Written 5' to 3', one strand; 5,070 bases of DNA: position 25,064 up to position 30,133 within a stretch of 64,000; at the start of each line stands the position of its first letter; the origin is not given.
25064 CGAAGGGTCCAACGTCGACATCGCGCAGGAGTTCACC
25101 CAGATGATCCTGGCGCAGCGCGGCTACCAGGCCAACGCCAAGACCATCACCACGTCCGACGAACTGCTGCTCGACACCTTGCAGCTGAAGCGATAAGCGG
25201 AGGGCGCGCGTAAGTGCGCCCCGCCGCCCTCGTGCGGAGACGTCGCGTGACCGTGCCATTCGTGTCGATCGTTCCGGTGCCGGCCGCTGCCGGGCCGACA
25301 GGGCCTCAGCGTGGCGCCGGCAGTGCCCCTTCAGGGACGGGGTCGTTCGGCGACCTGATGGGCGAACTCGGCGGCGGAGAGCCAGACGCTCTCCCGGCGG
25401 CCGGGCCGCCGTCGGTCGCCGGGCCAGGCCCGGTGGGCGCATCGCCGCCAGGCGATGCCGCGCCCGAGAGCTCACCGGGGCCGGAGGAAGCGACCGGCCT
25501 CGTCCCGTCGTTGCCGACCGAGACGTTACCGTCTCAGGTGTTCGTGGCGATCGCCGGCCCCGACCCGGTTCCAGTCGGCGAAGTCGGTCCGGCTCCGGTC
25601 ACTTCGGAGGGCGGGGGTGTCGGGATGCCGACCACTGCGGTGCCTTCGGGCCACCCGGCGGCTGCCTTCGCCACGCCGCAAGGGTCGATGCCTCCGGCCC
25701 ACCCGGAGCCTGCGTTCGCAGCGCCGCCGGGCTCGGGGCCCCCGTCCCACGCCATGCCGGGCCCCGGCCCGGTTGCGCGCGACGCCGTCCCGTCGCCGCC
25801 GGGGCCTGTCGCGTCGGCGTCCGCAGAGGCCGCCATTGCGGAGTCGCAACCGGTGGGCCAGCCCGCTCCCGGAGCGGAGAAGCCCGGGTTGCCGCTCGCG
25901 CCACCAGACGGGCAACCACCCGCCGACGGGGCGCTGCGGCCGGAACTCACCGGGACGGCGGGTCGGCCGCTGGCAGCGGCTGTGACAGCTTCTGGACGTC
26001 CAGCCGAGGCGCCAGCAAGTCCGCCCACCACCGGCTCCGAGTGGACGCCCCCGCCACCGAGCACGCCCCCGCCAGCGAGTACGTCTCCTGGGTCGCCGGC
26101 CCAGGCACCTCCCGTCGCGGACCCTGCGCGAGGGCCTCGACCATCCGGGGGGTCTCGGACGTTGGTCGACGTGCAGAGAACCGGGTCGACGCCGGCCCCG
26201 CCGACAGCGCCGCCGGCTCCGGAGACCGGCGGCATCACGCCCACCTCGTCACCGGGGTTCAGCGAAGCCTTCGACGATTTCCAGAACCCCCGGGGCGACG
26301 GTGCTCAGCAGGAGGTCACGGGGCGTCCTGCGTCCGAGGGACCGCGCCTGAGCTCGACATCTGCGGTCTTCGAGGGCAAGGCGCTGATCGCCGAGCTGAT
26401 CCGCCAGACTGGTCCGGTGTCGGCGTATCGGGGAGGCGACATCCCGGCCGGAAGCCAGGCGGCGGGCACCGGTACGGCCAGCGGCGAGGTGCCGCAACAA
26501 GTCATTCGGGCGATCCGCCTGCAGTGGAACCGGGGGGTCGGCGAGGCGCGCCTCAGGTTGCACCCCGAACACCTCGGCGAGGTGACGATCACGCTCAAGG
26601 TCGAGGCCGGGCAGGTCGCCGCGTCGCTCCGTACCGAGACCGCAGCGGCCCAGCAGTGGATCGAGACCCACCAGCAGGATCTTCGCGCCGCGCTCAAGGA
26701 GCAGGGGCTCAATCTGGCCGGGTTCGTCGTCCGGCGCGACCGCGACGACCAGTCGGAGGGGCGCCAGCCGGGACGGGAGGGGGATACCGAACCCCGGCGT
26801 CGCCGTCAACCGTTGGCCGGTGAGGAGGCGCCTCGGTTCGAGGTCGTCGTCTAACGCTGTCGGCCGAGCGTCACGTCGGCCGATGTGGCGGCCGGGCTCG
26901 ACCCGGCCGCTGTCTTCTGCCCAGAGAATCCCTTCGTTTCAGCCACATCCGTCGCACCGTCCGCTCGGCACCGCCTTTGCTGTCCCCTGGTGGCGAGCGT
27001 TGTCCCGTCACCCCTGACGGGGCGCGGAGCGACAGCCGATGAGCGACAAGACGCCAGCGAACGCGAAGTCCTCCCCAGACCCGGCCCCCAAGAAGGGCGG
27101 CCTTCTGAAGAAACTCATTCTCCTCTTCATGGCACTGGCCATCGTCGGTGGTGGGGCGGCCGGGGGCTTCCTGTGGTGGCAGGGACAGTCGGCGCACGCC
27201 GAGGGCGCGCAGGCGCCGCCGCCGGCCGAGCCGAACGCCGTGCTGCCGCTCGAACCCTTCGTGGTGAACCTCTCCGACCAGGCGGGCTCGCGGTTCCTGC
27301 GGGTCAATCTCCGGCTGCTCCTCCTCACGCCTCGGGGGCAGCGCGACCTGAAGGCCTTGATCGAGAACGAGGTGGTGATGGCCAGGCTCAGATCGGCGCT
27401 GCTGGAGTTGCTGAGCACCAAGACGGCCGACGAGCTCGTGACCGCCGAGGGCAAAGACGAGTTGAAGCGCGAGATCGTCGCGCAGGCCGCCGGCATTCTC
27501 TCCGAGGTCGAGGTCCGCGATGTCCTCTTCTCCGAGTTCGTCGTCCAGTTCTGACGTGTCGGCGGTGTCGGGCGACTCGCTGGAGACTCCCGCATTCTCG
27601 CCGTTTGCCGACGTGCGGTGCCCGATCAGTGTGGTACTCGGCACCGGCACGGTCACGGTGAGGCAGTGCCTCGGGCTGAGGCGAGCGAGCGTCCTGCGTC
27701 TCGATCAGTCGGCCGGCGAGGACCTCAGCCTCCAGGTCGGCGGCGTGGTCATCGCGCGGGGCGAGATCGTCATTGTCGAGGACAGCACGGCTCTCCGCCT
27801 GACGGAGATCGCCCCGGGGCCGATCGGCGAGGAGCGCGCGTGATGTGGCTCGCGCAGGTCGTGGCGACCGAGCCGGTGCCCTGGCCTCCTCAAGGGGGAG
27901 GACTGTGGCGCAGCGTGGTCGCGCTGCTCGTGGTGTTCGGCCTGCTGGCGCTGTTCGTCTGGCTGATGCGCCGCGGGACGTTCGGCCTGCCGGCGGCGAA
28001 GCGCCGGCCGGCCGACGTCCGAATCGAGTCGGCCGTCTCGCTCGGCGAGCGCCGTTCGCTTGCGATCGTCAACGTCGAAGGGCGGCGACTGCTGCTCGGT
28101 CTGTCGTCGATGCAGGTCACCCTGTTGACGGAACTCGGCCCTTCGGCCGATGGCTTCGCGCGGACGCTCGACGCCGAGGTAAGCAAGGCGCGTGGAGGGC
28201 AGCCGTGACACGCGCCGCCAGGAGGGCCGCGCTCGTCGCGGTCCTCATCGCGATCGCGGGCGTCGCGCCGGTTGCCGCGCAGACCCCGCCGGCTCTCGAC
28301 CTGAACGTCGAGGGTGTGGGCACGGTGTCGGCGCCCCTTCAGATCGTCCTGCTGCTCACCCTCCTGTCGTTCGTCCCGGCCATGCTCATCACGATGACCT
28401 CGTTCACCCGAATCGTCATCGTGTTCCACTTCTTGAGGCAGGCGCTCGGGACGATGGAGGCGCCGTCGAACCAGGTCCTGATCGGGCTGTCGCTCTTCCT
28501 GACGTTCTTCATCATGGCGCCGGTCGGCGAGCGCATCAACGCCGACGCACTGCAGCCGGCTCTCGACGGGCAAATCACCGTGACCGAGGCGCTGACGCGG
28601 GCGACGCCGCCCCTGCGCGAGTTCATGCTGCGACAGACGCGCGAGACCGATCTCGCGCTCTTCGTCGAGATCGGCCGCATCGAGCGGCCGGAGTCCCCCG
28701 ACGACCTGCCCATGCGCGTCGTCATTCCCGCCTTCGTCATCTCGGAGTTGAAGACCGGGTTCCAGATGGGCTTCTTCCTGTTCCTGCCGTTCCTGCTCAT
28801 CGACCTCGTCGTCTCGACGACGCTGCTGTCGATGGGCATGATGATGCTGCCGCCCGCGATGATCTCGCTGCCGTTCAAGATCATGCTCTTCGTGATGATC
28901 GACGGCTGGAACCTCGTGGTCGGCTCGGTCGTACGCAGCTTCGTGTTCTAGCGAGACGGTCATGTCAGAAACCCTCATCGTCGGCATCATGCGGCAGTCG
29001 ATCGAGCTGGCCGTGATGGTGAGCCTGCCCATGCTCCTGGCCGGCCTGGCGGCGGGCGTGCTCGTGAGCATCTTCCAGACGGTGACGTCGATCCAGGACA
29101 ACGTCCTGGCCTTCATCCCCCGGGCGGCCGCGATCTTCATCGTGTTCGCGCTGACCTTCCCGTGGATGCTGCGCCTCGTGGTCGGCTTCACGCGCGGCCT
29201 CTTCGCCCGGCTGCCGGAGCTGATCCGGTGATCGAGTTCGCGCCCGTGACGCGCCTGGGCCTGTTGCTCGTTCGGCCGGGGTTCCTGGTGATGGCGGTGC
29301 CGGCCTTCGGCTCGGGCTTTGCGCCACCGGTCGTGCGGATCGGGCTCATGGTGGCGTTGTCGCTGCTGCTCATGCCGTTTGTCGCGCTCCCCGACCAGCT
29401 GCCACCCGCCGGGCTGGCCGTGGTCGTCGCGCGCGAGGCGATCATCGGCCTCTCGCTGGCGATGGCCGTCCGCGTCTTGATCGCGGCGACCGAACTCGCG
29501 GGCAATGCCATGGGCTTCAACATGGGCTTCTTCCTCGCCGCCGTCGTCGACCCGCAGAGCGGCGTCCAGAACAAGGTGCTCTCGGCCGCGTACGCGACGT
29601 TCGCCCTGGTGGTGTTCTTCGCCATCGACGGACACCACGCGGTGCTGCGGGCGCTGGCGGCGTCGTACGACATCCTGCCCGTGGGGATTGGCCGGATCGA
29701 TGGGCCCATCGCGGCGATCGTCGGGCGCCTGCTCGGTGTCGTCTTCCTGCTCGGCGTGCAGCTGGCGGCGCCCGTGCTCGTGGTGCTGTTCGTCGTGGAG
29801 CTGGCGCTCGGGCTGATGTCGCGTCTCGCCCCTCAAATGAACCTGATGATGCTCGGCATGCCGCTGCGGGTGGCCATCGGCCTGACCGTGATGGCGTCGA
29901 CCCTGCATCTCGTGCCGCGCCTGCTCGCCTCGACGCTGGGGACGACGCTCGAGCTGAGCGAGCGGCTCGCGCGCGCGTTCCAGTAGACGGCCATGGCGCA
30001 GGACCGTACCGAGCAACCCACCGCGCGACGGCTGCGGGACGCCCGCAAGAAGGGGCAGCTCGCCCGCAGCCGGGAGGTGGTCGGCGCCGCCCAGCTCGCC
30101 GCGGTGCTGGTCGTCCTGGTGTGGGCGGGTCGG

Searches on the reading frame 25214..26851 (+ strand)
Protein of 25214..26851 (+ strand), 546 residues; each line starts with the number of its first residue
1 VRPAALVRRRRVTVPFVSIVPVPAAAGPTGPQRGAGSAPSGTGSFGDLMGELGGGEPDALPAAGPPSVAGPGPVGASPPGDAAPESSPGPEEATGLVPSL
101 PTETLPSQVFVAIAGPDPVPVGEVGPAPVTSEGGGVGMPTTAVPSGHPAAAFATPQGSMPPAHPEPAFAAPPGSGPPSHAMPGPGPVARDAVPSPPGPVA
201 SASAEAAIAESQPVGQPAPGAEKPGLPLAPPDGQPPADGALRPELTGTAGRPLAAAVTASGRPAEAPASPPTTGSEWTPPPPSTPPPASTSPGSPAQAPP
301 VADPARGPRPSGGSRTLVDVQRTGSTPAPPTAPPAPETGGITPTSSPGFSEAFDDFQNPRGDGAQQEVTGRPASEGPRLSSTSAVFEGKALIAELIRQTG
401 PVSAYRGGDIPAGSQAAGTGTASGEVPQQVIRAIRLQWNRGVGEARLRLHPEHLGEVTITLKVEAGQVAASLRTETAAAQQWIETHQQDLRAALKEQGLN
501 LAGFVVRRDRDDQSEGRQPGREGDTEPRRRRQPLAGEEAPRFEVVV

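Call 87: search_protein_families(library=pfam, proteins=[window:25214-26851:+], max_evalue=0.01)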
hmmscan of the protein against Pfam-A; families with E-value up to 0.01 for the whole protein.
window:25214-26851:+ (546 aa): 1 family
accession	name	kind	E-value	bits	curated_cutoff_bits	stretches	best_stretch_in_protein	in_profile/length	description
PF02120.21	Flg_hook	-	2.7e-21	75.6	29.8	1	434-514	4-84/85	Flagellar hook-length control protein FliK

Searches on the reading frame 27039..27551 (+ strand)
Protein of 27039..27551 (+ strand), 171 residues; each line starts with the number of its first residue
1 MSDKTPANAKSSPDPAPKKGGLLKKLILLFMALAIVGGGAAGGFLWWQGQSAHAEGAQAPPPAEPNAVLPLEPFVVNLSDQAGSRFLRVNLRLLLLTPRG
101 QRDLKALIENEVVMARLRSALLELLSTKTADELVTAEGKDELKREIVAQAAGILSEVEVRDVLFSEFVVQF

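Call 7: search_protein_families(library=pfam, proteins=[window:27039-27551:+], max_evalue=0.001)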
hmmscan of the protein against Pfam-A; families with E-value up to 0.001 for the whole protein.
window:27039-27551:+ (171 aa): 1 family
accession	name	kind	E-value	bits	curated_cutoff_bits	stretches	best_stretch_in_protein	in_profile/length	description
PF03748.19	FliL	-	4.2e-22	79.1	24.6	1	69-170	2-103/103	Flagellar basal body-associated protein FliL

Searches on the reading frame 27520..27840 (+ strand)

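Call 97: search_protein_families(library=pfam, proteins=[window:27520-27840:+], max_evalue=0.01)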
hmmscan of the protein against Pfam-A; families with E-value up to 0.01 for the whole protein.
window:27520-27840:+ (107 aa): 2 families
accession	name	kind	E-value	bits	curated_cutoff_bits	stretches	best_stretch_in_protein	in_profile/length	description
PF01052.25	FliMN_C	-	5.2e-17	62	23.8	1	31-97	5-71/73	Type III flagellar switch regulator (C-ring) FliN C-term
PF16627.10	BRX_assoc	-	0.0013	19.3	27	1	5-48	3-46/70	Unstructured region between BRX_N and BRX domain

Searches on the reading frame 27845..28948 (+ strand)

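Call 7: search_protein_families(library=pfam, proteins=[window:27845-28948:+], max_evalue=0.001)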
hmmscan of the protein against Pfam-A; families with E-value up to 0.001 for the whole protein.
window:27845-28948:+ (368 aa): 1 family
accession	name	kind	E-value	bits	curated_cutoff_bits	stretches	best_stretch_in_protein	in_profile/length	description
PF00813.25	FliP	-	4.6e-80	268.5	26.9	1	170-361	1-190/191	FliP family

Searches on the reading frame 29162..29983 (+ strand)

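Call 7: search_protein_families(library=pfam, proteins=[window:29162-29983:+], max_evalue=0.001)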
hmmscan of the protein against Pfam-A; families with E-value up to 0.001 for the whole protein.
window:29162-29983:+ (274 aa): 1 family
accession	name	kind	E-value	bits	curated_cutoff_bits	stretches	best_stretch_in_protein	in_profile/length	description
PF01311.25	Bac_export_1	-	2.2e-57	194.7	27.8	1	31-258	3-226/230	Bacterial export proteins, family 1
